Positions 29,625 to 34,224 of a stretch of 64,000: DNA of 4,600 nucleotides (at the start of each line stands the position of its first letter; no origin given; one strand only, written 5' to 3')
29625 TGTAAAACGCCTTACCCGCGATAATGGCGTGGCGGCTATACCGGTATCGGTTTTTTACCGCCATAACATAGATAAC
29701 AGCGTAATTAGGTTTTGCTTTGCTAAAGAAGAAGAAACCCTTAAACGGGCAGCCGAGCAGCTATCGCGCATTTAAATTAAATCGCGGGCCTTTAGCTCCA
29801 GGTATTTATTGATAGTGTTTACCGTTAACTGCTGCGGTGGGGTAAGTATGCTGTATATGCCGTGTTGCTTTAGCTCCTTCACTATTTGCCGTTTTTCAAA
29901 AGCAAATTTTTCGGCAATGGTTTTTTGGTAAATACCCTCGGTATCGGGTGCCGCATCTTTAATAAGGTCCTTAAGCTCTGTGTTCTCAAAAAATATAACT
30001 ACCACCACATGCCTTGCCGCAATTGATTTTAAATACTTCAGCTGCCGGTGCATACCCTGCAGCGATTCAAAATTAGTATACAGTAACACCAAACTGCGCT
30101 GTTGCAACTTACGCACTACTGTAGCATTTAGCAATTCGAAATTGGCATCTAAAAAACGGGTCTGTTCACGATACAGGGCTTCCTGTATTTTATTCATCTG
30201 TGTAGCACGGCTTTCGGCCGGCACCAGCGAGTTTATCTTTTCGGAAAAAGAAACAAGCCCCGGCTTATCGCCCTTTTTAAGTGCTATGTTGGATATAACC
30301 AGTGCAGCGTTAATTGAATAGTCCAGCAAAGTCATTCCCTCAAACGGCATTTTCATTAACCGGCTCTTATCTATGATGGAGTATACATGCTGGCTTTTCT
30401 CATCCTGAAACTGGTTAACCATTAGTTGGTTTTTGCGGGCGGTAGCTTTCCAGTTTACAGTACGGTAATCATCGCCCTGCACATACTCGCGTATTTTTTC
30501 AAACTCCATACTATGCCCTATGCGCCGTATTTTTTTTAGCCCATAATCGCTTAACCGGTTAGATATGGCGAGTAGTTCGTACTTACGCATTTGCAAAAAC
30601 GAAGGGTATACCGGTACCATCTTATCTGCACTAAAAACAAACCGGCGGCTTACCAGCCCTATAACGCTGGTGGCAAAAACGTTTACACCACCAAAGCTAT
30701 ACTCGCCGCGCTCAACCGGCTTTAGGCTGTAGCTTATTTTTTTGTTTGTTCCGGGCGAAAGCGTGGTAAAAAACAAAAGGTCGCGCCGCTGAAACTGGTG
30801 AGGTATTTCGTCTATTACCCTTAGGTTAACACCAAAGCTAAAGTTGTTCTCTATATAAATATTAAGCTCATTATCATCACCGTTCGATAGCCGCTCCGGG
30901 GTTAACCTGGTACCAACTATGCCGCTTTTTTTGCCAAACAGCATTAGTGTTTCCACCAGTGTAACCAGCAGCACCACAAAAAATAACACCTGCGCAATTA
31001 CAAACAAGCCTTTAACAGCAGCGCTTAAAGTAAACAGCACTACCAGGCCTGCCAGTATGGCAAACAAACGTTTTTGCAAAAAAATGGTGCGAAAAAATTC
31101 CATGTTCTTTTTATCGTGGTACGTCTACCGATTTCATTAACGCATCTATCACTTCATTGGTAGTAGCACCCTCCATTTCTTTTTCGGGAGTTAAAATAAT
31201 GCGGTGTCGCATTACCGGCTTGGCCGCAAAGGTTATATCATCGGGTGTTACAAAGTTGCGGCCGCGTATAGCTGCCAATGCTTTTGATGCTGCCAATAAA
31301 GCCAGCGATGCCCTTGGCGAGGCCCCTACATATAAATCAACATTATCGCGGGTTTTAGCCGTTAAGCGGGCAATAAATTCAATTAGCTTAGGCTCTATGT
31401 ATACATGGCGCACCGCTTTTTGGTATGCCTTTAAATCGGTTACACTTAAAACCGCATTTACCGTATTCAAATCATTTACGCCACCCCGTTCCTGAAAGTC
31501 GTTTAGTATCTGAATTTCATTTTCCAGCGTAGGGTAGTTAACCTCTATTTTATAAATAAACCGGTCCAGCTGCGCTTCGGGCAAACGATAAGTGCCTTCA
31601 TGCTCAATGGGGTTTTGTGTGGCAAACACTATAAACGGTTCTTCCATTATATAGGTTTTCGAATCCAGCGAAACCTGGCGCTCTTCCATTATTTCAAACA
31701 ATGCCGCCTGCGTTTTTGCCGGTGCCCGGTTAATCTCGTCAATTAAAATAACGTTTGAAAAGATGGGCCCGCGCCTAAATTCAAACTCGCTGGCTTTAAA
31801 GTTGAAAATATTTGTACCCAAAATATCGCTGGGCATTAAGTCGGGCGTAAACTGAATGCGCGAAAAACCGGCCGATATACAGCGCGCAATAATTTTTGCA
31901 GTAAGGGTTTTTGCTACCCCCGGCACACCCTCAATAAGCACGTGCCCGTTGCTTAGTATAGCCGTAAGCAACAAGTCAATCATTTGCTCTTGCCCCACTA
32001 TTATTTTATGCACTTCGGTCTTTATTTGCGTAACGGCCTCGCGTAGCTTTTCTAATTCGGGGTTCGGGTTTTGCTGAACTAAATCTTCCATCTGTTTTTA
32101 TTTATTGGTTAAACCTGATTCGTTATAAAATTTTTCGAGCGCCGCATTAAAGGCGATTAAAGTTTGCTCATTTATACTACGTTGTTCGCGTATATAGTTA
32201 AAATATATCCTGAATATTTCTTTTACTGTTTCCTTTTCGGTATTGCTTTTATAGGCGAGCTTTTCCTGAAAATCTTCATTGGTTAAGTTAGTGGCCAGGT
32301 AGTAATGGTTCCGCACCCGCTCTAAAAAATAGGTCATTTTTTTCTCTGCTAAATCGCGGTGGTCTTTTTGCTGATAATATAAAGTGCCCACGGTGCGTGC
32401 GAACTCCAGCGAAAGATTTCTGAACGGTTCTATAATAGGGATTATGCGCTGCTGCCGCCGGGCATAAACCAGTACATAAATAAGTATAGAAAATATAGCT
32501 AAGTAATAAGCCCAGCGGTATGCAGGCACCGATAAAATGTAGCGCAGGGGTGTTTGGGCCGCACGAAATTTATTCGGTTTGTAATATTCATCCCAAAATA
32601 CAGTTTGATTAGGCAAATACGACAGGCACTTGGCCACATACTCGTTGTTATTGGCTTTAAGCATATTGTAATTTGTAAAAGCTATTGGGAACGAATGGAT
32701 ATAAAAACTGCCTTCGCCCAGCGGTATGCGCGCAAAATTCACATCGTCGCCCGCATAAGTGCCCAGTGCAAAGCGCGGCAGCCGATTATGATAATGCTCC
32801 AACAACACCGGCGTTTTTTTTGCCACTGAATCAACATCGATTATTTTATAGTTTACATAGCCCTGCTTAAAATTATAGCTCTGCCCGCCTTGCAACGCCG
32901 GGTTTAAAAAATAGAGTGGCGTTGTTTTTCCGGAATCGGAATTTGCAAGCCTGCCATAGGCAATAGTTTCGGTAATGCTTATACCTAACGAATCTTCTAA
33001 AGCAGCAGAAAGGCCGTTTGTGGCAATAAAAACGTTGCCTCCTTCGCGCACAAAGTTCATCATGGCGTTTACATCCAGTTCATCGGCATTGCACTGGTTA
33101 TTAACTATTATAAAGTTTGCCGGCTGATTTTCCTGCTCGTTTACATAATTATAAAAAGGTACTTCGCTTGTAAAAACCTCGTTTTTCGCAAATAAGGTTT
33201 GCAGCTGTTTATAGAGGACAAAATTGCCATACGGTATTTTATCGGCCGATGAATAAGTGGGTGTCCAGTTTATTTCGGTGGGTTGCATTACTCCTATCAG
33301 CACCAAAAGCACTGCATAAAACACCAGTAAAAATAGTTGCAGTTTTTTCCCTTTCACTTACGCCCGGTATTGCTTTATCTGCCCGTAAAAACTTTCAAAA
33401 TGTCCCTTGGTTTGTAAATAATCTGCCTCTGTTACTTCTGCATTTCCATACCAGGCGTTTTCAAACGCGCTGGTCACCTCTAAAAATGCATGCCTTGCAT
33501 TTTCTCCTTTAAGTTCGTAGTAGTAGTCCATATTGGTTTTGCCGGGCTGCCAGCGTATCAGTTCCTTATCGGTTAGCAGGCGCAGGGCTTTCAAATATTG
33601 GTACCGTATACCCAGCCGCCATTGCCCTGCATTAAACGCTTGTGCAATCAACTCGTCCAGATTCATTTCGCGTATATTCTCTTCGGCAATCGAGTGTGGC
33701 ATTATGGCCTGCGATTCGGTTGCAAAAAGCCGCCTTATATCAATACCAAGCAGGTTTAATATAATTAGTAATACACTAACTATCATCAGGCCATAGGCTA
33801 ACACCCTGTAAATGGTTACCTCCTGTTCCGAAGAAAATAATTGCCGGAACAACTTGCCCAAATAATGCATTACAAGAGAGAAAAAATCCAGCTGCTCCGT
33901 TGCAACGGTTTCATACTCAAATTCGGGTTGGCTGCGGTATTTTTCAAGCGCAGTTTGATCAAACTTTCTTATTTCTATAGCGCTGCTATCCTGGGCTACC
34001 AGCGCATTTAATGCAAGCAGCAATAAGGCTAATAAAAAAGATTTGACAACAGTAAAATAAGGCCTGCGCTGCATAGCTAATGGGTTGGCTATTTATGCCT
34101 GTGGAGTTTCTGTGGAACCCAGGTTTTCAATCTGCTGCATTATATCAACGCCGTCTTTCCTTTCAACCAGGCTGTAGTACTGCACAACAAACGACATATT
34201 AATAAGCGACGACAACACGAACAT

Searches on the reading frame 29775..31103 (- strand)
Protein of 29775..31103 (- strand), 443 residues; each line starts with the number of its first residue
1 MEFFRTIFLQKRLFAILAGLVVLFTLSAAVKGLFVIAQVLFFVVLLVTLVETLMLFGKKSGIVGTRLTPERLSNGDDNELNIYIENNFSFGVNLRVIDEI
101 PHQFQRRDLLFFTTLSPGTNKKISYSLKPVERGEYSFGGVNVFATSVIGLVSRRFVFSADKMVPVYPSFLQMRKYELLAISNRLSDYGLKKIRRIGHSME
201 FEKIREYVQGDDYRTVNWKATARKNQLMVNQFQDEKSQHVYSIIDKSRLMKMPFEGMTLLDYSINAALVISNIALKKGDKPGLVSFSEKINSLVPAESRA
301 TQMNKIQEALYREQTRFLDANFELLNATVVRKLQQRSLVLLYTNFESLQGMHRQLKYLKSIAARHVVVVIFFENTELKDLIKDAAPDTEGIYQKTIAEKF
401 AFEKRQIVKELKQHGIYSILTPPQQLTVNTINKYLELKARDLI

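Call 64: search_protein_families(library=pfam, proteins=[window:29775-31103:-], max_evalue=0.00001)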
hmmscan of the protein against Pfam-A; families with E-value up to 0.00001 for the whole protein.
window:29775-31103:- (443 aa): 1 family
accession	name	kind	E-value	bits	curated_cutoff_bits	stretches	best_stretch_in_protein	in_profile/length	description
PF01882.25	DUF58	-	9.2e-21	74.5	23.4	1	204-370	2-166/216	Protein of unknown function DUF58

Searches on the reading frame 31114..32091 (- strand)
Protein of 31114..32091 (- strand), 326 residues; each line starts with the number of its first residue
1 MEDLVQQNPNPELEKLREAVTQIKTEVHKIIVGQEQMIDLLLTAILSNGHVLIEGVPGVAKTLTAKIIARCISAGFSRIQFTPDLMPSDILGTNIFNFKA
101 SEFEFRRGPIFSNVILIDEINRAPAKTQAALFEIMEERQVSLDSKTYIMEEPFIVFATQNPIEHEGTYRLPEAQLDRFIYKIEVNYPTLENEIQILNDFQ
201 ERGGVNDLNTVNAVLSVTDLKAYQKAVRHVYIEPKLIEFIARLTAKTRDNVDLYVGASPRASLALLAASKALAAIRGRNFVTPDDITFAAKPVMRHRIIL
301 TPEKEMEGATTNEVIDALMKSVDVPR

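Call 64: search_protein_families(library=pfam, proteins=[window:31114-32091:-], max_evalue=0.00001)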
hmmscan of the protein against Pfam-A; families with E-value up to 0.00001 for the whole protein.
window:31114-32091:- (326 aa): 6 families
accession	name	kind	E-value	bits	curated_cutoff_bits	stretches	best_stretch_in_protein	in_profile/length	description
PF07726.17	AAA_3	-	6.9e-62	207.6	27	1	50-179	1-130/131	ATPase family associated with various cellular activities (AAA)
PF17863.7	AAA_lid_2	-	2.6e-23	82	22.7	1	246-316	2-72/74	AAA lid domain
PF07728.20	AAA_5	-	4.1e-16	59.7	22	1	50-178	1-139/139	AAA domain (dynein-related subfamily)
PF20030.5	bpMoxR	-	5.9e-11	42.3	27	1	20-189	3-171/205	MoxR domain in the MoxR-vWA-beta-propeller ternary systems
PF00004.35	AAA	-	7.3e-07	30.1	21.2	1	51-184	1-129/131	ATPase family associated with various cellular activities (AAA)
PF00158.32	Sigma54_activat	-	4.1e-06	27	20.2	0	36-164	10-147/168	Sigma-54 interaction domain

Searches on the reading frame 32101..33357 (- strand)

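Call 64: search_protein_families(library=pfam, proteins=[window:32101-33357:-], max_evalue=0.00001)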
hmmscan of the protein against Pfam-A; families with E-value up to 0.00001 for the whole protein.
window:32101-33357:- (419 aa): 1 family
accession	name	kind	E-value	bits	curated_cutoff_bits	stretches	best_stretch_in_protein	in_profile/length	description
PF14258.12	DUF4350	-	4.3e-09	37.3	30.4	1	49-245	9-181/181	Domain of unknown function (DUF4350)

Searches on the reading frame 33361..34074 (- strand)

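Call 64: search_protein_families(library=pfam, proteins=[window:33361-34074:-], max_evalue=0.00001)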
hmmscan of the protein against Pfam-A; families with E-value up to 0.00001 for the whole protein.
window:33361-34074:- (238 aa): 1 family
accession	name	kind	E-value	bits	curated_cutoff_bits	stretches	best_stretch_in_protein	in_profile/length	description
PF13559.11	DUF4129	-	2.7e-11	43.8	24.8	1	160-220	2-62/69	Domain of unknown function (DUF4129)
